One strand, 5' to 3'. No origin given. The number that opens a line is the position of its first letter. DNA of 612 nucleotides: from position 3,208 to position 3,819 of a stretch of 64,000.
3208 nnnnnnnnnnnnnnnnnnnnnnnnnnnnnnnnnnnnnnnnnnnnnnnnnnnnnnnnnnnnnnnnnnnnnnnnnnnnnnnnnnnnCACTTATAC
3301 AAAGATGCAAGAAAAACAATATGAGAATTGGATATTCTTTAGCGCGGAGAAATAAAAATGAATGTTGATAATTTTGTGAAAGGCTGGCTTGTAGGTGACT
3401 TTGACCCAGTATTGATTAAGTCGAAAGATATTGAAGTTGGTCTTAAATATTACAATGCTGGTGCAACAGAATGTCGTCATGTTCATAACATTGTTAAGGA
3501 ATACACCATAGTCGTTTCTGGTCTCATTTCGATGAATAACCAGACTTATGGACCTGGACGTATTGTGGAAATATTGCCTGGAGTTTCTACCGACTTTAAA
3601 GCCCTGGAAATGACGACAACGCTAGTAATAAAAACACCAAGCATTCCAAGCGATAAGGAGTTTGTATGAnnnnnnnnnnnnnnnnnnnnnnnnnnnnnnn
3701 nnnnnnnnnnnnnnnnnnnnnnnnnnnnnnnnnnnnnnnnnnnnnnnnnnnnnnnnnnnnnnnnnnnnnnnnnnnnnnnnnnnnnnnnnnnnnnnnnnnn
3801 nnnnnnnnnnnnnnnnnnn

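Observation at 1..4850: Radical-SAM / glycosyltransferase / HAD-nucleotidyltransferase / GDPD cluster, with QueC elsewhere: candidate DNA or cell-surface hypermodification pathway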

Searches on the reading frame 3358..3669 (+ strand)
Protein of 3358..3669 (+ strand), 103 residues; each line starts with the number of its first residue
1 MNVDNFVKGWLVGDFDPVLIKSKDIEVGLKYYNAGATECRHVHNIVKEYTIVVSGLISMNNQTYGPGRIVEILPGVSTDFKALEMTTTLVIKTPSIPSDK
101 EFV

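Call 3: search_protein_families(library=pfam, proteins=[window:3358-3669:+], max_evalue=0.1)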
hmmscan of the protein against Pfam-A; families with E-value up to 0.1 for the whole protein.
window:3358-3669:+ (103 aa): 0 families

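Call 7: search_protein_families(library=ncbifam, proteins=[window:3358-3669:+], max_evalue=0.1)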
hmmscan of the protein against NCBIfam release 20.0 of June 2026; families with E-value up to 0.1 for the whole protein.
window:3358-3669:+ (103 aa): 0 families

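Call 8: search_protein_families(library=phrogs, proteins=[window:3358-3669:+], max_evalue=0.01)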
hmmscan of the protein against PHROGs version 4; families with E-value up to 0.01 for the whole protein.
window:3358-3669:+ (103 aa): 1 family
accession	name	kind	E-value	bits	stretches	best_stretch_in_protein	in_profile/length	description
phrog_24762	-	unknown function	4.3e-30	105.1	1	2-100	5-103/109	-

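Call 33: search_solved_structures(query=window:3358-3669:+, max_evalue=10, show_alignments=2)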
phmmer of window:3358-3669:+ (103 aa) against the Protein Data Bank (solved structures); distinct sequences matched with E-value up to 10: 1.
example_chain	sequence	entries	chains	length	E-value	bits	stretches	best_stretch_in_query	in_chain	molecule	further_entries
7fh0_A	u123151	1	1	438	0.24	14.5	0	21-71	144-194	Spike protein S1,Spike protein S1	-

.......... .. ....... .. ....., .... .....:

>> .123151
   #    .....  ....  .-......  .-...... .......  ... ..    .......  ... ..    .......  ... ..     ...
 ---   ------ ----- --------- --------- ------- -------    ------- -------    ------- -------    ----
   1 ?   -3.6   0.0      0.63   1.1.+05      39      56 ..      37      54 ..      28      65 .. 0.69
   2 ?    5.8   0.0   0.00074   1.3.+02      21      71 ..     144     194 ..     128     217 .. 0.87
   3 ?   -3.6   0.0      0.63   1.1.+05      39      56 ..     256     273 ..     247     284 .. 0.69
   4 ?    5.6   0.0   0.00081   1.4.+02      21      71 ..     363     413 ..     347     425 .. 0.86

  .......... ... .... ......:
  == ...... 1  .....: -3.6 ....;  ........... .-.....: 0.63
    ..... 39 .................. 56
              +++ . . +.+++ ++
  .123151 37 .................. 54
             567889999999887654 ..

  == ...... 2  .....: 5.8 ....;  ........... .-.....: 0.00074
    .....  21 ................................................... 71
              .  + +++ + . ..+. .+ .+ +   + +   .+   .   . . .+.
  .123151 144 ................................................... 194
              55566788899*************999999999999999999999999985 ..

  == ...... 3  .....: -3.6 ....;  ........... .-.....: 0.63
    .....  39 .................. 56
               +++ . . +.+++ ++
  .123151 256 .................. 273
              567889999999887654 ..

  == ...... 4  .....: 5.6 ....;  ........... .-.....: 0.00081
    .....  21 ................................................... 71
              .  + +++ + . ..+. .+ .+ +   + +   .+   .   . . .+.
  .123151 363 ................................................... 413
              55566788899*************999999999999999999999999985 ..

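Call 35: search_dna_similar(query=window:3358-3669:+, collection=phages, mode=protein, max_rows=25, max_evalue=0.001)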
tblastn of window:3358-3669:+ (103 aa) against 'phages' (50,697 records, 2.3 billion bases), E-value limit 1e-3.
Records with a match: 3; places in all: 3; records where one place covers at least 80% of the query: 3.
Best place of each record, by identity: <60% 3.
By first word of the organism name: Synechococcus 3.
By host as written in the record: Synechococcus str. WH8109 2; Synechococcus sp. MIT S9220 1.
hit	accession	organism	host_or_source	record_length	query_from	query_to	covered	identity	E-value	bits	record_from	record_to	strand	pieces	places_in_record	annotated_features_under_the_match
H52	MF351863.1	Synechococcus phage Bellamy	Synechococcus str. WH8109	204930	2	100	96%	33.3%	1e-12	67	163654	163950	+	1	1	207: hypothetical protein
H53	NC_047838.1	Synechococcus phage Bellamy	Synechococcus str. WH8109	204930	2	100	96%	33.3%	1e-12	67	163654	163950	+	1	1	207: hypothetical protein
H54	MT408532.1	Synechococcus phage SynMITS9220M01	Synechococcus sp. MIT S9220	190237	2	100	96%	32.3%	1e-11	65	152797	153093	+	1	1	hypothetical protein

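Call 66: find_homologous_proteins(query=window:3358-3669:+)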
Query window:3358-3669:+ (103 aa): 93 proteins with E <= 0.001 among 93 candidates.
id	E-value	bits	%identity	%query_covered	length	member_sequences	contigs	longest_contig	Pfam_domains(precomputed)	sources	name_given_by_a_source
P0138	2.4e-55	202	92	100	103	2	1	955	-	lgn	-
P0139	3.0e-55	202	90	100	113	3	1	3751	-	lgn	-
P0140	4.5e-43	163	76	99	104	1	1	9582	-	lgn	-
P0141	6.2e-38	147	70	99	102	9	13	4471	-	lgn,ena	-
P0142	2.3e-37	145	68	99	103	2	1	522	-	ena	-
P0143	4.3e-37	144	69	99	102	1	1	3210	-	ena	-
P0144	4.5e-37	144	69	99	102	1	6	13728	-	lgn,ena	-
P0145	8.6e-37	143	69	99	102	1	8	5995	-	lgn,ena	-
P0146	1.2e-36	142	68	99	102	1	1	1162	-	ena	-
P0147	2.7e-36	141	65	97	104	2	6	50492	-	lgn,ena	-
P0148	4.5e-36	141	64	98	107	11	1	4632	-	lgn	-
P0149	6.3e-36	140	68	99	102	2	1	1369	-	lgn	-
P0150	7.7e-36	140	67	99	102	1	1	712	-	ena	-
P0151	1.5e-35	139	67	96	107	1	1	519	-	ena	-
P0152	4.9e-35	137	64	100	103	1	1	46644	-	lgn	-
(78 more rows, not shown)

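Call 73: predict_structure(alignment_id=A3)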
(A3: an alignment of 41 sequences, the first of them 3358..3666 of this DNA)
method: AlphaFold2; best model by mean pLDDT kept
length: 103 residues; sequences in the alignment: 41
mean_pLDDT: 96.5   pTM: 0.85
mean pLDDT of the five models: 96.5, 94.2, 87.6, 82.3, 81.0
residues with pLDDT >= 90: 99; 70-90: 4; 50-70: 0; < 50: 0
segments of 3 or more residues with pLDDT < 50: none
pLDDT, mean of each block of 10 residues (from residue 1): 91 97 98 97 98 98 97 97 98 96 93
secondary structure, 60 per line:
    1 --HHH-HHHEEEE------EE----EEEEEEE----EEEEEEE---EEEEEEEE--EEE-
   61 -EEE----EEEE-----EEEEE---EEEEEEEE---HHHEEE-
elements in order: E10-13 E26-32 E37-43 E47-54 E57-59 E62-64 E69-72 E78-82 E86-93 E100-102

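Call 77: fold_search(model_id=the predicted structure, library=pdb)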
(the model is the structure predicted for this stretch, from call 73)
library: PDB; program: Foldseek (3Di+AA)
matches with E <= 10: 1833; with E <= 0.001: 271
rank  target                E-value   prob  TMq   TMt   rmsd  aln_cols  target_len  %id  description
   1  3h8u_B                4.4e-06  1.00  0.72  0.66   5.5       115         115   17  Crystal structure of uncharacterized conserved protein with double-stranded beta-helix domain (YP_001338853.1) from Kl (released 2009-05-12)
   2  3h8u_A                6.5e-06  1.00  0.79  0.68   2.7       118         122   16  Crystal structure of uncharacterized conserved protein with double-stranded beta-helix domain (YP_001338853.1) from Kl (released 2009-05-12)
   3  5cu1                  1.0e-05  1.00  0.75  0.42   2.3       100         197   18  Crystal structure of DMSP lyase DddQ from Ruegeria pomeroyi DSS-3 (released 2016-08-17)
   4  4yrd_B                1.1e-05  1.00  0.56  0.20   4.1       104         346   19  Crystal structure of CapF with inhibitor 3-isopropenyl-tropolone (released 2015-10-21)
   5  4yrd_A                1.3e-05  1.00  0.57  0.20   3.7       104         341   22  Crystal structure of CapF with inhibitor 3-isopropenyl-tropolone (released 2015-10-21)
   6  7zvm                  1.6e-05  1.00  0.67  0.67   2.4        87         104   20  Thermococcus barophilus phosphomannose isomerase protein structure at 1.6 A (released 2022-08-24)
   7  9bwi_A                1.6e-05  1.00  0.65  0.57   7.5        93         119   14  Crystal structure of cellulose oxidative enzyme in acidic pH with glycerol (released 2024-12-11)
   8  9bwi_B                2.0e-05  1.00  0.65  0.58   2.0        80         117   16  Crystal structure of cellulose oxidative enzyme in acidic pH with glycerol (released 2024-12-11)
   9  1v70                  2.0e-05  1.00  0.63  0.62   2.4        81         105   16  Crystal Structure of probable antibiotics synthesis protein from Thermus thermophilus HB8 (released 2004-12-14)
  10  3fjs_C                2.2e-05  1.00  0.66  0.63   1.6        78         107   18  CRYSTAL STRUCTURE OF A PUTATIVE BIOSYNTHETIC PROTEIN WITH RMLC-LIKE CUPIN FOLD (REUT_B4087) FROM RALSTONIA EUTROPHA JM (released 2009-01-13)
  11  9bwf_B                2.3e-05  1.00  0.64  0.56   2.1        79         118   16  Crystal structure of cellulose oxidative enzyme without ligand (released 2024-12-04)
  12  8qfm_A                2.4e-05  1.00  0.69  0.49   1.7        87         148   17  Ergothioneine dioxygenase from Thermocatellispora tengchongensis in complex with manganese (released 2023-12-27)
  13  3l2h_D                2.4e-05  1.00  0.58  0.40   2.3        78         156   23  Crystal structure of Putative sugar phosphate isomerase (AFE_0303) from Acidithiobacillus ferrooxidans ATCC 23270 at 1 (released 2009-12-29)
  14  3es4_A                2.4e-05  1.00  0.58  0.52   2.9        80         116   22  Crystal structure of Protein of unknown function (DUF861) with a RmlC-like cupin fold (17741406) from AGROBACTERIUM TU (released 2008-10-14)
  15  3st7                  2.4e-05  1.00  0.64  0.20   3.5       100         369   18  Crystal Structure of capsular polysaccharide assembling protein CapF from staphylococcus aureus (released 2012-02-15)
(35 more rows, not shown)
